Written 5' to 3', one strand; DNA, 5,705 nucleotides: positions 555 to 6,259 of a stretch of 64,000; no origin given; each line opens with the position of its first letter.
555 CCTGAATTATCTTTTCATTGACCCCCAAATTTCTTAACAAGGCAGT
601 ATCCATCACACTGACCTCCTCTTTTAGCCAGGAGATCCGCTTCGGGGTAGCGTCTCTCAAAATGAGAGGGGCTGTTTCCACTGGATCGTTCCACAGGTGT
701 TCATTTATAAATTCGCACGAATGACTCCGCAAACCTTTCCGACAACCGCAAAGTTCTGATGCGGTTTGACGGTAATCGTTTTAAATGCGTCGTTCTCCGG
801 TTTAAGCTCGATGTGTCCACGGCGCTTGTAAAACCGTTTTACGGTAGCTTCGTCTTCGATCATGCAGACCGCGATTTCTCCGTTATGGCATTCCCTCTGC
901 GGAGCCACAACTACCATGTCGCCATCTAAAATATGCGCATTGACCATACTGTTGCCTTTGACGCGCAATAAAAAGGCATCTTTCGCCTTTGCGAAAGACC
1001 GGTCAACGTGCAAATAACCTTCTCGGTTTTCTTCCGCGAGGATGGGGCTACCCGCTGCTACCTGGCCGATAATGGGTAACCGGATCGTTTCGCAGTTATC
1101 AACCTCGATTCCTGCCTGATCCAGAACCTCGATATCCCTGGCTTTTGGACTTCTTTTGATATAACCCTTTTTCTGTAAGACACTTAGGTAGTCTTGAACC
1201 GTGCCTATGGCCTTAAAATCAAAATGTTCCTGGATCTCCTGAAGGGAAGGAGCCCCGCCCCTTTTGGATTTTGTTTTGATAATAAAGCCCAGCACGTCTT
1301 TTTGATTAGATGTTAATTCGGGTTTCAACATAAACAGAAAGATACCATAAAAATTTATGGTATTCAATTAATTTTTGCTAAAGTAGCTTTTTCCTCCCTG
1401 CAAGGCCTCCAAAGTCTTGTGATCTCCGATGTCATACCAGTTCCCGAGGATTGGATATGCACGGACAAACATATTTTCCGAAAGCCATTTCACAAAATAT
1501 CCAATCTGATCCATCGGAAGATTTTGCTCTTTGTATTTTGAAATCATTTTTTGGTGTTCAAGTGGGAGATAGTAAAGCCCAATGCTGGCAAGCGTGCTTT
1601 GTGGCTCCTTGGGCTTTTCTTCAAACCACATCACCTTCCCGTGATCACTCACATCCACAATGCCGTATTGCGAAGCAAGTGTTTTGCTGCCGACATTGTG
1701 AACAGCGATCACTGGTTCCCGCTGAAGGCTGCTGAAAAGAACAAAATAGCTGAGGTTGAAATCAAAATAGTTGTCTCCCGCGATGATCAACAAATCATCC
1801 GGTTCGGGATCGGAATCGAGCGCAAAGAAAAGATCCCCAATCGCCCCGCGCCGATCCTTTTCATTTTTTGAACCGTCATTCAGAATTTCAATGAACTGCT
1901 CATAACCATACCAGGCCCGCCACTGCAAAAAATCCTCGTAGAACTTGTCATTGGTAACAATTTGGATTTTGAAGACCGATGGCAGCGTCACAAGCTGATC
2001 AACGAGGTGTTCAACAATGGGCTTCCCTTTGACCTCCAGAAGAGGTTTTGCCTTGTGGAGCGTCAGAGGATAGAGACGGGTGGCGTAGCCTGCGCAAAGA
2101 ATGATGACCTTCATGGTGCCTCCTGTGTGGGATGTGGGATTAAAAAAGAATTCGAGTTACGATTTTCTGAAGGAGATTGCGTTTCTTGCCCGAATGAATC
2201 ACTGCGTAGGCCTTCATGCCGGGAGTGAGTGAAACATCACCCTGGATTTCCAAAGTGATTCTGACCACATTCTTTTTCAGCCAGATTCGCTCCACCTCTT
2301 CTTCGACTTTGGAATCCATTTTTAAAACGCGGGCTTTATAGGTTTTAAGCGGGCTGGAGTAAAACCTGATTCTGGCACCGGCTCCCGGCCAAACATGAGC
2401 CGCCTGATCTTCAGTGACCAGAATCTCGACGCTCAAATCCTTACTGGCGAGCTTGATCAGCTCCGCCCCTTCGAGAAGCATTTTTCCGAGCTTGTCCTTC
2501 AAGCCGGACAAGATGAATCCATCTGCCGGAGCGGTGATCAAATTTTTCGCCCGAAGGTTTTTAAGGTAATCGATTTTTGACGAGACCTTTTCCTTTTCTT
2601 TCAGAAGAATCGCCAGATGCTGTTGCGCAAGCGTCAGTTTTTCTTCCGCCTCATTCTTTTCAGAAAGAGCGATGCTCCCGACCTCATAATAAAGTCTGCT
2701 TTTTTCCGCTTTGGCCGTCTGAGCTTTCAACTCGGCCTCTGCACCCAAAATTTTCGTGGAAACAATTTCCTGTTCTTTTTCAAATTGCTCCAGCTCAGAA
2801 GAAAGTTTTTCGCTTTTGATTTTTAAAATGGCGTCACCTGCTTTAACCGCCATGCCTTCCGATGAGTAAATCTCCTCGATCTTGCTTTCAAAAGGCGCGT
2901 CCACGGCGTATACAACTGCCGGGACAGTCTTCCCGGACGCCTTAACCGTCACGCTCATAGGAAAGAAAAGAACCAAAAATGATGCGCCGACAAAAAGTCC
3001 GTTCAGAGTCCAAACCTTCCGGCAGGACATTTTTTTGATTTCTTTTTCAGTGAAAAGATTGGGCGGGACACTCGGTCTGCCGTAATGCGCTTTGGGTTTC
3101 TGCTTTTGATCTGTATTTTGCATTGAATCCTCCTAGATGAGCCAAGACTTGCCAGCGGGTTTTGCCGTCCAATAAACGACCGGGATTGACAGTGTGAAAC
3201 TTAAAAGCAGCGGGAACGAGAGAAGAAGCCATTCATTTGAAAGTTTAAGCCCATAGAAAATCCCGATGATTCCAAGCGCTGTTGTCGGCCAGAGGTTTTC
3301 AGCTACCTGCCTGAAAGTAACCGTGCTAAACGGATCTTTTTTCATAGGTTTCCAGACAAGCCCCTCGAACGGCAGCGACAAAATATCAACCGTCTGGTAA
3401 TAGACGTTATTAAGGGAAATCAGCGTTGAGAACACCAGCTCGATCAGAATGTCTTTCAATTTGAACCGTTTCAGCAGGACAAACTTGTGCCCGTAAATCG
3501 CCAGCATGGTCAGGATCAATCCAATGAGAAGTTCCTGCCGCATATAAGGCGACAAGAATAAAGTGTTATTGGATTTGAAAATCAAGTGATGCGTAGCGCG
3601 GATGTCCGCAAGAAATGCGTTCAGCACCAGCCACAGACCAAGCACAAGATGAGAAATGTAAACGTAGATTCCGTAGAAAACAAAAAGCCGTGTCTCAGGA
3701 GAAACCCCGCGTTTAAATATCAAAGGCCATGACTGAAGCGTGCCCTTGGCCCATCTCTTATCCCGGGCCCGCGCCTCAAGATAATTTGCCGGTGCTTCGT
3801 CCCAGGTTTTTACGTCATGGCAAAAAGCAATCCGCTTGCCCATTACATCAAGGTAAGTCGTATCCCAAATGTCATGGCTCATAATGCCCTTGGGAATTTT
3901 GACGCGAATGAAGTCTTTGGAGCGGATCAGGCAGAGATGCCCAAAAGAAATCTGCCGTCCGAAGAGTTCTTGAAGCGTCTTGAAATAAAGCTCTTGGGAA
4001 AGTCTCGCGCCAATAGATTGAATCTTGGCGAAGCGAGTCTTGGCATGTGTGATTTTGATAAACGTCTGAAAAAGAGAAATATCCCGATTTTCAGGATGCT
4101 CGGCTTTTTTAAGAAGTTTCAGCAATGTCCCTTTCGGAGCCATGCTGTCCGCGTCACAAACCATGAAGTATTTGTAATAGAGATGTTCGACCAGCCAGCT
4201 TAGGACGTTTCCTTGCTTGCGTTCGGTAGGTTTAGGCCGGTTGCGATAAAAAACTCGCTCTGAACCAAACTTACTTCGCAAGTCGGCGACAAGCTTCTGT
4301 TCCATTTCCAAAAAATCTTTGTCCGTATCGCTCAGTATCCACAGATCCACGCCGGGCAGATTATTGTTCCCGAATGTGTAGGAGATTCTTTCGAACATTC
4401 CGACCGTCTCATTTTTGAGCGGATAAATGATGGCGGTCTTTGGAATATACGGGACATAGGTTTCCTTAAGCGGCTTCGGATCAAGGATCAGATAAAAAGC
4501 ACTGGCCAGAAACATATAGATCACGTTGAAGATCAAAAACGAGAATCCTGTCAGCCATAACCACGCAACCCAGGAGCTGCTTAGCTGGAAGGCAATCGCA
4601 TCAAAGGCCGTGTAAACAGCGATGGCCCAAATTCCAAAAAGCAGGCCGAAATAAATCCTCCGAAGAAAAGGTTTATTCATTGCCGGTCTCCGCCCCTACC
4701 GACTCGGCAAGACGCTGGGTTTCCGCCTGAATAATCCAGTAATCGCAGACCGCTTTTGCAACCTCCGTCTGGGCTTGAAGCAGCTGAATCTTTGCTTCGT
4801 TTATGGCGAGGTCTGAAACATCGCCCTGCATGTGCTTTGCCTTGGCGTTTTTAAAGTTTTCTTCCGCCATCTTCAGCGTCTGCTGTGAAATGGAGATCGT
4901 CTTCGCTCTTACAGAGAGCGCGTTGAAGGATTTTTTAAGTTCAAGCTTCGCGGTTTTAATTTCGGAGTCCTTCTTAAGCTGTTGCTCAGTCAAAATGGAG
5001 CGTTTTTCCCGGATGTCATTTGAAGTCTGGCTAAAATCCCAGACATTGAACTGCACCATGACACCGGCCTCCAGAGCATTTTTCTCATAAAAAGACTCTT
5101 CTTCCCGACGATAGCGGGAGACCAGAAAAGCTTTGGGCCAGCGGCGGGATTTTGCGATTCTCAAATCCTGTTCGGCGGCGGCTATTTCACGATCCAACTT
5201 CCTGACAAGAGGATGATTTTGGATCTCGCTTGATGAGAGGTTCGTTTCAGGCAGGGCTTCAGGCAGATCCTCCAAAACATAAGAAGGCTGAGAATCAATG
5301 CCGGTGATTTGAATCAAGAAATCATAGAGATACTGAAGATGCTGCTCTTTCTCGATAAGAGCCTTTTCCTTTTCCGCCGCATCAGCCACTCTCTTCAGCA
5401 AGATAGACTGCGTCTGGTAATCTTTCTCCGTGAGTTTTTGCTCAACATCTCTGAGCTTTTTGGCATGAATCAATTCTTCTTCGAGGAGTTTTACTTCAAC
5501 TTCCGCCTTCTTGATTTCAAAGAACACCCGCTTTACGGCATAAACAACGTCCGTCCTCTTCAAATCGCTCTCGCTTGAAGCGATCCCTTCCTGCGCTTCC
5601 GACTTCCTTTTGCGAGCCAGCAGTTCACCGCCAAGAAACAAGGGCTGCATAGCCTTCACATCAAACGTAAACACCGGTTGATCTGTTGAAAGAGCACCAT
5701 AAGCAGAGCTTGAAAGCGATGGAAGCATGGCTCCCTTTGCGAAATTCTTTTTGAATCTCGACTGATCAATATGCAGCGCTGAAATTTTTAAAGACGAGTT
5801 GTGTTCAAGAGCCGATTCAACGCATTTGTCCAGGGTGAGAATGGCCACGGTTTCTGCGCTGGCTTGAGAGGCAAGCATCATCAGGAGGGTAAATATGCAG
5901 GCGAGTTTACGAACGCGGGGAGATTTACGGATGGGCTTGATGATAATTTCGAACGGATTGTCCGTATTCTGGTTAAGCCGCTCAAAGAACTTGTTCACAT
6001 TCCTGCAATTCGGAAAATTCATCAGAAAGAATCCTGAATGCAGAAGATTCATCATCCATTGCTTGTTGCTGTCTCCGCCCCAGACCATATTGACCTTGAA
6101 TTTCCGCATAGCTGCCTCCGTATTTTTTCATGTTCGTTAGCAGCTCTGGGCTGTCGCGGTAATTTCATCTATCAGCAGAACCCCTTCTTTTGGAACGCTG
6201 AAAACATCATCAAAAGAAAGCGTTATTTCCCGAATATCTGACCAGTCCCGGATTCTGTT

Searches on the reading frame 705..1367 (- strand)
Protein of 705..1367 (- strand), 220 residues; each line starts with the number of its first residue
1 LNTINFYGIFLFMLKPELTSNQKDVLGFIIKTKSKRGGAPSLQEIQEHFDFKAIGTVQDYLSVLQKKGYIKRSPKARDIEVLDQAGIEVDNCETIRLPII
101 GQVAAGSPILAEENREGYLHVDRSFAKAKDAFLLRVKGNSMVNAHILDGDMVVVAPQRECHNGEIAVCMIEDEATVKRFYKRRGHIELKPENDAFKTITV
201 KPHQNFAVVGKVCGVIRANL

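Call 12: search_protein_families(library=pfam, proteins=[window:705-1367:-], max_evalue=0.001)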
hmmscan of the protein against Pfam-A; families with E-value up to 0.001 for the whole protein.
window:705-1367:- (220 aa): 2 families
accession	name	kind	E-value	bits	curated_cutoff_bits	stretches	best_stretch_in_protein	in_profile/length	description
PF00717.28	Peptidase_S24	-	5.1e-36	123.3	23.3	1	98-213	1-116/116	Peptidase S24-like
PF01726.22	LexA_DNA_bind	-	9.4e-12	45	23.7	1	17-75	3-61/65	LexA DNA binding domain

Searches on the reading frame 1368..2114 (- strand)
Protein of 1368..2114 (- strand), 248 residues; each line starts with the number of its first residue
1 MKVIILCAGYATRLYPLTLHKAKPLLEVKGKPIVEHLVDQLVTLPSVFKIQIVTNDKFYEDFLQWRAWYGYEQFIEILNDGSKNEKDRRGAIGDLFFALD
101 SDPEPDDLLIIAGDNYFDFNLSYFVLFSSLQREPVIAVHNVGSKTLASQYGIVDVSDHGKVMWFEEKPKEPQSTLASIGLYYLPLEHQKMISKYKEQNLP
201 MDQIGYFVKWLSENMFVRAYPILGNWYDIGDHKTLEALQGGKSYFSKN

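Call 12: search_protein_families(library=pfam, proteins=[window:1368-2114:-], max_evalue=0.001)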
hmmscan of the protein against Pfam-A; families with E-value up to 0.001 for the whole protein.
window:1368-2114:- (248 aa): 2 families
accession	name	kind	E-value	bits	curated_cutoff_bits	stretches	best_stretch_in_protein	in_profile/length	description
PF00483.29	NTP_transferase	-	2.3e-29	103.2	21.2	1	2-236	1-236/245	Nucleotidyl transferase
PF12804.13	NTP_transf_3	-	3.3e-07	31.1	27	1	3-117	1-98/160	MobA-like NTP transferase domain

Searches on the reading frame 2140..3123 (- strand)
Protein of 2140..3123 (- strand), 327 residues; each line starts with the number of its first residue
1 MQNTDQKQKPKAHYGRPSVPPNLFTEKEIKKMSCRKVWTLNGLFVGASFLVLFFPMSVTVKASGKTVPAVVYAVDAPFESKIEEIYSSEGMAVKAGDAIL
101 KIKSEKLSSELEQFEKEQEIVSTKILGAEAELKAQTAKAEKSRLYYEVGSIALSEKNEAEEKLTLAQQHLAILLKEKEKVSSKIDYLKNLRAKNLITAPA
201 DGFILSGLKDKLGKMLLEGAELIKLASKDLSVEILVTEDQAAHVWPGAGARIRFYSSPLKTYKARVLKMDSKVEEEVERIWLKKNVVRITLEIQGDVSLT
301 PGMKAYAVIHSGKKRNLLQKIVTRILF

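Call 12: search_protein_families(library=pfam, proteins=[window:2140-3123:-], max_evalue=0.001)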
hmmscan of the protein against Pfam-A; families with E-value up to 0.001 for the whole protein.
window:2140-3123:- (327 aa): 2 families
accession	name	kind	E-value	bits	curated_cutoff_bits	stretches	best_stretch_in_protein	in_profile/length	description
PF16576.10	HlyD_D23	-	2.5e-11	43.7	30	1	71-277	19-192/214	Barrel-sandwich domain of CusB or HlyD membrane-fusion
PF13437.12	HlyD_3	-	5.4e-08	34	22.2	1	196-301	2-105/106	HlyD family secretion protein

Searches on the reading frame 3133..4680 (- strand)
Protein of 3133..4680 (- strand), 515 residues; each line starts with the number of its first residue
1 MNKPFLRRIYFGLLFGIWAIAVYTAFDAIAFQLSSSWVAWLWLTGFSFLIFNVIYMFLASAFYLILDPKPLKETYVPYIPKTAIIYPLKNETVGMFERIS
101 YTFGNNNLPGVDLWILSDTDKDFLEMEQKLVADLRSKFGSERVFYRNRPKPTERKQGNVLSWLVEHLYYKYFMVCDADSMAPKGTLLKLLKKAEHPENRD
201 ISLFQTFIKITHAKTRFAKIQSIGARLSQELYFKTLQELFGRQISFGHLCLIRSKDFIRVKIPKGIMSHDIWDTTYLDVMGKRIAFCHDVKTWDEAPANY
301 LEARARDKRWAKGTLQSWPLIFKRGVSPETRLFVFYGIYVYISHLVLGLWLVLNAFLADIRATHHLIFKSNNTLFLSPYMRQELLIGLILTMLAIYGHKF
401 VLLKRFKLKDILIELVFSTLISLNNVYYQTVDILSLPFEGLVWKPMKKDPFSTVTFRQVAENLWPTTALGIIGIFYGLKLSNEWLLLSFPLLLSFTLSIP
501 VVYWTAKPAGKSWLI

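Call 12: search_protein_families(library=pfam, proteins=[window:3133-4680:-], max_evalue=0.001)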
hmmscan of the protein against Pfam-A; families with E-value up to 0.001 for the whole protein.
window:3133-4680:- (515 aa): 3 families
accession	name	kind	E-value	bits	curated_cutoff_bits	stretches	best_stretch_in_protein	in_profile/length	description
PF13632.12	Glyco_trans_2_3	-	9e-06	26.1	27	1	171-362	1-182/198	Glycosyl transferase family group 2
PF13506.12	Glyco_transf_21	-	3.3e-05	23.9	21.7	1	155-312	17-174/174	Glycosyl transferase family 21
PF00535.33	Glycos_transf_2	-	0.00049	20.5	23.3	1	111-215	28-124/168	Glycosyl transferase family 2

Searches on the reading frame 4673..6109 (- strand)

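Call 12: search_protein_families(library=pfam, proteins=[window:4673-6109:-], max_evalue=0.001)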
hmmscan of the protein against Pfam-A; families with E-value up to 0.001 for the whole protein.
window:4673-6109:- (478 aa): 1 family
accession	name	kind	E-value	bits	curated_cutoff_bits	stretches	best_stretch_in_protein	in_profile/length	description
PF02321.23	OEP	-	7.1e-37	127.5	22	2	296-467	9-185/187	Outer membrane efflux protein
